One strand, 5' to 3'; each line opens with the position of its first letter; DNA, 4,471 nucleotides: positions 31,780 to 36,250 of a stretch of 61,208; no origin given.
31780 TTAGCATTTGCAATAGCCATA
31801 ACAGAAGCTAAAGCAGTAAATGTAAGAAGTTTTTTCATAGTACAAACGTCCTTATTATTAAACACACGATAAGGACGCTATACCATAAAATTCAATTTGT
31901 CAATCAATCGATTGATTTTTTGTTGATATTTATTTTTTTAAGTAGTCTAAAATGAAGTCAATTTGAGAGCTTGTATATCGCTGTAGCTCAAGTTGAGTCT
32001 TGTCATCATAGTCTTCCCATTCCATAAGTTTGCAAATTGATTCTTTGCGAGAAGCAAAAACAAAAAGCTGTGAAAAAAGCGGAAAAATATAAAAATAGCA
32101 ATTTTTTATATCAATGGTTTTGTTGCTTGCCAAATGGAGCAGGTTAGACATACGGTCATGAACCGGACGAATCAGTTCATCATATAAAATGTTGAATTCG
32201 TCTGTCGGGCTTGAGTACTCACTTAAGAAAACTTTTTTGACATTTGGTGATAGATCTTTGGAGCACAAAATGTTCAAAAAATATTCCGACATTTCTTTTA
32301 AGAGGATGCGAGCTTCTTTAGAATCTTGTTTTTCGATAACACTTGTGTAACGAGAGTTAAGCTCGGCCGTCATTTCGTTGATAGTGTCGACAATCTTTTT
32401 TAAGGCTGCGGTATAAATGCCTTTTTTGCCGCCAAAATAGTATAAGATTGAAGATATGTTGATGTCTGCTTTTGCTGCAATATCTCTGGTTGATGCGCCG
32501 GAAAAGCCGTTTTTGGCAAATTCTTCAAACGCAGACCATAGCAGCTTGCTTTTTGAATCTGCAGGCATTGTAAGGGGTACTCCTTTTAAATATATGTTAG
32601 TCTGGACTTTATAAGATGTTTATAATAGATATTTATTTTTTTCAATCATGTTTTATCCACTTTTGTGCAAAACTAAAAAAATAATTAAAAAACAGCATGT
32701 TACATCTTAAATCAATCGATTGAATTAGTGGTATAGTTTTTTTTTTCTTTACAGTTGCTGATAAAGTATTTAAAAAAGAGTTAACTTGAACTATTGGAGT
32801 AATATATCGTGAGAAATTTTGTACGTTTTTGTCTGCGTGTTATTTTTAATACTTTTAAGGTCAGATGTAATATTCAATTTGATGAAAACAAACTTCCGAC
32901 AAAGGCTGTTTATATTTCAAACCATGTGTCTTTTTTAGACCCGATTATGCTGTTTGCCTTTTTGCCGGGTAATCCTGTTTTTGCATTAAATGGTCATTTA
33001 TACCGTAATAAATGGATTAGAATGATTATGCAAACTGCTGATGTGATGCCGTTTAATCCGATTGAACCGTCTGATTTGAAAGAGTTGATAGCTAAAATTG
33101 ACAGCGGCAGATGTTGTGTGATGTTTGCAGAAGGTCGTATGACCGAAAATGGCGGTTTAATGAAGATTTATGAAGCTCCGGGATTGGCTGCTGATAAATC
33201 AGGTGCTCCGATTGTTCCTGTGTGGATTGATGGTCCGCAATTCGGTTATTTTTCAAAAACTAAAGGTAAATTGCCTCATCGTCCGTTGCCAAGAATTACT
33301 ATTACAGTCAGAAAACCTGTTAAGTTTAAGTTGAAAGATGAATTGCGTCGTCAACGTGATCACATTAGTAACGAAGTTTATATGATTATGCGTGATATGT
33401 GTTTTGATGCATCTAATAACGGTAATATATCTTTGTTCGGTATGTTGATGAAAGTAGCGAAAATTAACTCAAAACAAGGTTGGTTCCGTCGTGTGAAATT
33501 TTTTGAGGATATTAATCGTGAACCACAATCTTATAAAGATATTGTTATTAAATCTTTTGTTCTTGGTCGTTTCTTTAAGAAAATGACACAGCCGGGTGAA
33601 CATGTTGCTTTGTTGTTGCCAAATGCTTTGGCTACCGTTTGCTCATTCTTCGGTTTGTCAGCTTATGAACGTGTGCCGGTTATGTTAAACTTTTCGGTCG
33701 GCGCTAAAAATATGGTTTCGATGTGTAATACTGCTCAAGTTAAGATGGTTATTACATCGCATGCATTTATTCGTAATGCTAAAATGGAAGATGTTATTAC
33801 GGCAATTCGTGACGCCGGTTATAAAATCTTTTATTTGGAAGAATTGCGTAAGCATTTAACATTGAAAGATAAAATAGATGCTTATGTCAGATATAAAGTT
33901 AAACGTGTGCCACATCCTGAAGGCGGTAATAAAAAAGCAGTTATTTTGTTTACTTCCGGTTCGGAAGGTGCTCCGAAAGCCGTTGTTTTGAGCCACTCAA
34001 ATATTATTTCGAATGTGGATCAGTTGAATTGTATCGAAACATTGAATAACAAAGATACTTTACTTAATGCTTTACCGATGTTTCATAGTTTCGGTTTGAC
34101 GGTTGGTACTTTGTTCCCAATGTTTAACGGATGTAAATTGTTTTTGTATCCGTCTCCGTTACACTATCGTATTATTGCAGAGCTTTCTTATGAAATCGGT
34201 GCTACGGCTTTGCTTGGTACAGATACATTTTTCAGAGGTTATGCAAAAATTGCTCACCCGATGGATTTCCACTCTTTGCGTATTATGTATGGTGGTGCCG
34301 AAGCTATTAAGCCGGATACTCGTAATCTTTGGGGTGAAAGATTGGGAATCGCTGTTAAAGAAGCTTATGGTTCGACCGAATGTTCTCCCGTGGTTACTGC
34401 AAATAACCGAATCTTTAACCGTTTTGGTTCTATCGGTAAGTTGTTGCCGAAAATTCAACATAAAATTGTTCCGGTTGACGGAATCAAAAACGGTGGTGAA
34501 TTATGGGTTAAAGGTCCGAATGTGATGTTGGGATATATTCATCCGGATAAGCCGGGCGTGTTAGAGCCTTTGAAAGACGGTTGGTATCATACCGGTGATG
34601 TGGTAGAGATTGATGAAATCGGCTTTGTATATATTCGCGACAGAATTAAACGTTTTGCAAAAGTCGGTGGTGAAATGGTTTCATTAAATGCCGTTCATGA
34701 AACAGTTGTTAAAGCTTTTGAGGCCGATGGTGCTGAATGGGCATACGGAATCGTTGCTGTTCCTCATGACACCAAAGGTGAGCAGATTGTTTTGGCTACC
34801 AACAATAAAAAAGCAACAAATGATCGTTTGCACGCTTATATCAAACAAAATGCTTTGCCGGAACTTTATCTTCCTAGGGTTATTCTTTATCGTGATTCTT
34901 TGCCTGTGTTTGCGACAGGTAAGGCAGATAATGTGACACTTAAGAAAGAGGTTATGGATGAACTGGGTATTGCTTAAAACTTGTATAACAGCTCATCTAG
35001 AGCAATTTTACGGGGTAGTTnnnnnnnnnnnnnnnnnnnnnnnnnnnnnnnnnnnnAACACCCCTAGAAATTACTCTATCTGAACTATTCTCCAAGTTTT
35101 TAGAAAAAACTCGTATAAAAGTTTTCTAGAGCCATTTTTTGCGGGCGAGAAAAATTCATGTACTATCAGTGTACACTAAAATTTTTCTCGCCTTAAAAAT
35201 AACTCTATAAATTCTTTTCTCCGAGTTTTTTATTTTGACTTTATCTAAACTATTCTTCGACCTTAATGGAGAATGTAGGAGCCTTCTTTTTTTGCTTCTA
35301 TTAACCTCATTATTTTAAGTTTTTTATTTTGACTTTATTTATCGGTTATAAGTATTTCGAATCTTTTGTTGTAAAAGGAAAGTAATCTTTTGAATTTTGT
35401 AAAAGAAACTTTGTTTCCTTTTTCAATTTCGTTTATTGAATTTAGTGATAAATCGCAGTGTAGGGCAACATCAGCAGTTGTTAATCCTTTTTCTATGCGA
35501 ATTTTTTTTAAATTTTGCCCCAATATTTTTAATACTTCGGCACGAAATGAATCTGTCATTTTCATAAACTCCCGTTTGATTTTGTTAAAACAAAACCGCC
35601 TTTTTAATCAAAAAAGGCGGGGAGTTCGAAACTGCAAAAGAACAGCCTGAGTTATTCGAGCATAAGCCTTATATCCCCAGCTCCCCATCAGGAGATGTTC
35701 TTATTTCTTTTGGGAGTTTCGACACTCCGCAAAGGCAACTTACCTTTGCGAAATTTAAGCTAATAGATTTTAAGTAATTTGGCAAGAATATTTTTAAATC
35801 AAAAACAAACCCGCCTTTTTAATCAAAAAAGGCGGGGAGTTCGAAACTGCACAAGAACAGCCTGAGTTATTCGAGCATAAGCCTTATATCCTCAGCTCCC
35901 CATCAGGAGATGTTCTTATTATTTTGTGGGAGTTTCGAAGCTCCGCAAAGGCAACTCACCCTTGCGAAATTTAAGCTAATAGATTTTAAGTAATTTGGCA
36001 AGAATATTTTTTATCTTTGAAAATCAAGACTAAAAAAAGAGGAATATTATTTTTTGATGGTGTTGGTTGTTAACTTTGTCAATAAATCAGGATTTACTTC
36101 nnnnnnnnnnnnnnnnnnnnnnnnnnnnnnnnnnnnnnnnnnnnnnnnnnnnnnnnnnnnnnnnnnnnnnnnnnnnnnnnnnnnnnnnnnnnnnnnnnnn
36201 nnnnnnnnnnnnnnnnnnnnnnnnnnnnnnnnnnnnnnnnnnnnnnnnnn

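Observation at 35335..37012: XRE regulator and HExxH (ImmA/IrrE-like) protein separated by two tandem autonomous promoter-to-terminator RNA-like units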

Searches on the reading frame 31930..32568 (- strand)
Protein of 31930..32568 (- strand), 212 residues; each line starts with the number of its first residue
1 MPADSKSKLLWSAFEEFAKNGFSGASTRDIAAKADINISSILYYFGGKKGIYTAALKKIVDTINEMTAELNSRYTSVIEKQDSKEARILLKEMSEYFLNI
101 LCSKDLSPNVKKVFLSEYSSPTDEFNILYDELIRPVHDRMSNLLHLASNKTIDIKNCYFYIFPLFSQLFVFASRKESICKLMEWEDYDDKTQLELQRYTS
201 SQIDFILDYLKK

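Call 8: search_protein_families(library=pfam, proteins=[window:31930-32568:-], max_evalue=1)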
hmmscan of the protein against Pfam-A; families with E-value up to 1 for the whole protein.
window:31930-32568:- (212 aa): 3 families
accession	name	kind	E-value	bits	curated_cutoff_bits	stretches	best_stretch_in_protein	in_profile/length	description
PF00440.29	TetR_N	-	2.3e-10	40.5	24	1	12-54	4-46/47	Bacterial regulatory proteins, tetR family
PF09209.16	CecR_C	-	4.3e-10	40.2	24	1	89-208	4-123/125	HTH-type transcriptional dual regulator CecR, C-terminal domain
PF18211.6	Csm1_B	-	0.036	14.4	26.4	1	28-73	26-71/94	Csm1 subunit domain B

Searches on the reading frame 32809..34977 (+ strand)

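Call 8: search_protein_families(library=pfam, proteins=[window:32809-34977:+], max_evalue=1)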
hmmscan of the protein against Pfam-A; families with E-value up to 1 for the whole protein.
window:32809-34977:+ (722 aa): 3 families
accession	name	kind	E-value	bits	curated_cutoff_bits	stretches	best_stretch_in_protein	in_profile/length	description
PF00501.34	AMP-binding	-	1.4e-56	192.4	29.9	1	241-576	23-383/384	AMP-binding enzyme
PF01553.26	Acyltransferase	-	5.1e-16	59.1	23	1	27-140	8-131/132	Acyltransferase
PF13193.12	AMP-binding_C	-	0.21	13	24.5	1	648-705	17-76/76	AMP-binding enzyme C-terminal domain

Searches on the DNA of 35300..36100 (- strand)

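Call 7: search_rna_families(source=window, start=35300, end=36100, threshold=evalue, max_evalue=10, show_alignments=3)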
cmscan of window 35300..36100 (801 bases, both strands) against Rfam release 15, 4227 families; matches with E-value up to 10: 12.
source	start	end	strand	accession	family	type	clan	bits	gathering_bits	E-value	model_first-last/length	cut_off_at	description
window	35715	35845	-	RF02073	STnc260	Gene; sRNA;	-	25.7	100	0.19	1-176/176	no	Salmonella enterica sRNA STnc260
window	35823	35904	-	RF02221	sRNA-Xcc1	Gene; sRNA;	-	25.4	53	0.056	1-87/87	no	sRNA-Xcc1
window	35608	35689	-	RF02221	sRNA-Xcc1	Gene; sRNA;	-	24.8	53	0.078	1-87/87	no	sRNA-Xcc1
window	35688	35829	-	RF01578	RUF1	Gene; sRNA;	-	20.1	70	0.25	1-264/264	no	Plasmodium RNA of unkown function RUF1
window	35795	35925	-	RF00557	L10_leader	Cis-reg; leader;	-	19.5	44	1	1-138/138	no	Ribosomal protein L10 leader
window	35755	35919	+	RF01879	TUSC7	Gene; lncRNA;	-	18.1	65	3.7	1-165/165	no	Non-coding RNA LOC285194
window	35492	35554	-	RF02925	6A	Gene; sRNA;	-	17.5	41.2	2.7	1-52/52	no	6A RNA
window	35742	35845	+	RF02450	ncr1175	Gene; sRNA;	-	17.2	60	2.3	1-110/110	no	Bacillus sRNA ncr1175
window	36055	36100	+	RF01883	TUG1_2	Gene; lncRNA;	-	16.2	90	7.3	1-50/89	3'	Taurine upregulated gene 1 conserved region 2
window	35373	35416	+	RF01481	rli53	Cis-reg;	-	15.8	70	2.3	54-97/173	no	Listeria sRNA rli53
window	36022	36096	-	RF01561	DdR11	Gene; snRNA; snoRNA; CD-box;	-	14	65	7.7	1-76/76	no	Dictyostelium snoRNA DdR11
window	35725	35828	-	RF00445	MIR399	Gene; miRNA;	-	13.8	57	6.8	1-117/117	no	mir-399 microRNA precursor family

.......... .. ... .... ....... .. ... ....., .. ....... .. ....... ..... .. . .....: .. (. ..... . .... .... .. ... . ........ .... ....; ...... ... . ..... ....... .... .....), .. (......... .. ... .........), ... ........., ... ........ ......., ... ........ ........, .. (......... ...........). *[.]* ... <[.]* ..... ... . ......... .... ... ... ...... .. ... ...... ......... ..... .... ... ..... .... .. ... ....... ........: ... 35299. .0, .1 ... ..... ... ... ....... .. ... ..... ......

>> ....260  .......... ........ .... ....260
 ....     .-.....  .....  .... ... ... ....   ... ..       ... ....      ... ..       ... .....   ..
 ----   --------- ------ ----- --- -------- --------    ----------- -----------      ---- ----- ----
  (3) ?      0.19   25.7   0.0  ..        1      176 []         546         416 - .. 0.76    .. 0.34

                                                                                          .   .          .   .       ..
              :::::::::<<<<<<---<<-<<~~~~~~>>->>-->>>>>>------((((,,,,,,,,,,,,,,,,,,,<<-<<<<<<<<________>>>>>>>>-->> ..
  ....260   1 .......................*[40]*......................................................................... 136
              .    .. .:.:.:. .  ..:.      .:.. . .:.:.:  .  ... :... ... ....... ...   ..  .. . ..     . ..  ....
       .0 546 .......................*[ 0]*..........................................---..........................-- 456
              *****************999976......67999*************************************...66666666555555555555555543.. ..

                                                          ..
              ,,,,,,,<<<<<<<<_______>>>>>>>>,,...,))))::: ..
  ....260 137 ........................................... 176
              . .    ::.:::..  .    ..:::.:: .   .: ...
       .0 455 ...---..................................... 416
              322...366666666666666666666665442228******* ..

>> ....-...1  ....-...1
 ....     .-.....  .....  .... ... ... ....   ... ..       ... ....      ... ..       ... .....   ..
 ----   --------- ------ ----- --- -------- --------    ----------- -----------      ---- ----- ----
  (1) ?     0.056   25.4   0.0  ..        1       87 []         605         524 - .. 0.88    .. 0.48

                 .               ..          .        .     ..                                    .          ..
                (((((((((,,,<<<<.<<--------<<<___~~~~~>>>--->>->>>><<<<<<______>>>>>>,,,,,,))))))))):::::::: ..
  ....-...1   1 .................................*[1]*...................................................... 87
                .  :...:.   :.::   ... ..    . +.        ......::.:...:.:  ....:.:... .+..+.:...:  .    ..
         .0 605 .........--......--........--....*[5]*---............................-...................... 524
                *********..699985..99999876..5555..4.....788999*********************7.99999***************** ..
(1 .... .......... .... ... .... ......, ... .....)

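Call 69: search_dna_similar(query=window:35335-36020:-, collection=plasmids, mode=distant, max_rows=10)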
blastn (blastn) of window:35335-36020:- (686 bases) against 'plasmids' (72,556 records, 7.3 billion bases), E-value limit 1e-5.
No match.

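Call 82: build_rna_model(alignment_id=A3, structure=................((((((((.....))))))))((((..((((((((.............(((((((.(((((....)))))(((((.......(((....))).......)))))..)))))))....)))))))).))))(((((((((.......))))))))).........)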
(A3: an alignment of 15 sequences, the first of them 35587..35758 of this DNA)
Model R1 built from alignment A3 (15 sequences, 180 columns); structure: as given.
model positions 173; base pairs 49; branch points 3; effective number of sequences 0.84; information 0.591 bits per position. Calibrated on 0.2 Mb of random sequence (short: E-values are rough).
structure used (alignment columns):
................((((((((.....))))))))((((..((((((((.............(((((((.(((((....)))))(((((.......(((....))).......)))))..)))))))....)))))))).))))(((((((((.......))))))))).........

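Call 83: search_with_rna_model(model_id=R1, sources=[window, L005, L007, L008, L009, L010, L018, L022, L023, L026, L030, L031, L032, L001], max_evalue=10)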
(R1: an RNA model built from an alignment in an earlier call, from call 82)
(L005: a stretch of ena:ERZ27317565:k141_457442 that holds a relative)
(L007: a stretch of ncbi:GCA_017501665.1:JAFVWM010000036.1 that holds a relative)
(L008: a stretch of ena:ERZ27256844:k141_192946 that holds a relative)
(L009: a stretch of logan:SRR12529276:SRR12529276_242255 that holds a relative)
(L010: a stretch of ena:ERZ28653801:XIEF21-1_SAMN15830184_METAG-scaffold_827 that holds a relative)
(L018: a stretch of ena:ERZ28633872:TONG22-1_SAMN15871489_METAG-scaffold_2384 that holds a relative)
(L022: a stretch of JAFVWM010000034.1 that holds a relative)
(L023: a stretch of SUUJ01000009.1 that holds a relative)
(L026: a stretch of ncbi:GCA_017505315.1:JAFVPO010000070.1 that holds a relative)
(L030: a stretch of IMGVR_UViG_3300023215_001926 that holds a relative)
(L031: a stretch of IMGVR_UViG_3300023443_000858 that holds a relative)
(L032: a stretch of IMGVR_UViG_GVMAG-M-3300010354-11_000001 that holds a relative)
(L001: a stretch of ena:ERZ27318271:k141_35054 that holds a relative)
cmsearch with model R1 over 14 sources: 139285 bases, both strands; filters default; matches with E-value up to 10: 23.
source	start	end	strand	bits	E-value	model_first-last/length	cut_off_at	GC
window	35802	35974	-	214.2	1.8e-59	1-173/173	no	0.43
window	35587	35758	-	211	1.4e-58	1-173/173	no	0.42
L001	4028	4199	+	210.7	1.7e-58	1-173/173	no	0.43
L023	1630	1802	+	209.6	3.6e-58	1-173/173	no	0.43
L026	2104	2274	+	205.7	4.8e-57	1-173/173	no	0.42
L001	3812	3983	+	205.4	5.9e-57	1-173/173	no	0.44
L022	7084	7253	-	201.2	8.9e-56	1-173/173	no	0.44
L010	2803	2972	+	196.1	2.7e-54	1-173/173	no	0.43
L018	2809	2973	+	162.2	1.4e-44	1-173/173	no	0.41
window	35720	35841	+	25.7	1.9e-05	1-173/173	no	0.34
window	37063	37146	-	20.8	0.00049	1-173/173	no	0.26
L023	1503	1586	+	20.2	0.00072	1-173/173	no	0.27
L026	1966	2049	+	19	0.0016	1-173/173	no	0.29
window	16206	16302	+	18.1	0.0029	35-135/173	no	0.29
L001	2648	2732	+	17.9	0.0033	1-173/173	no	0.27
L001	3941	4066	-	17.3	0.0049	1-173/173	no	0.37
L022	6757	6832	+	16.3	0.0094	1-173/173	no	0.32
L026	2010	2142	-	16.3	0.0097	1-173/173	no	0.34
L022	7084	7253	+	13.4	0.064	1-173/173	no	0.44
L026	2242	2265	-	12.9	0.093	140-164/173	no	0.46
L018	3224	3282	-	11.7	0.2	1-173/173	no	0.34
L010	2940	2963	-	11.3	0.26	140-164/173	no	0.42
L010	4302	4391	-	10.2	0.55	1-173/173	no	0.28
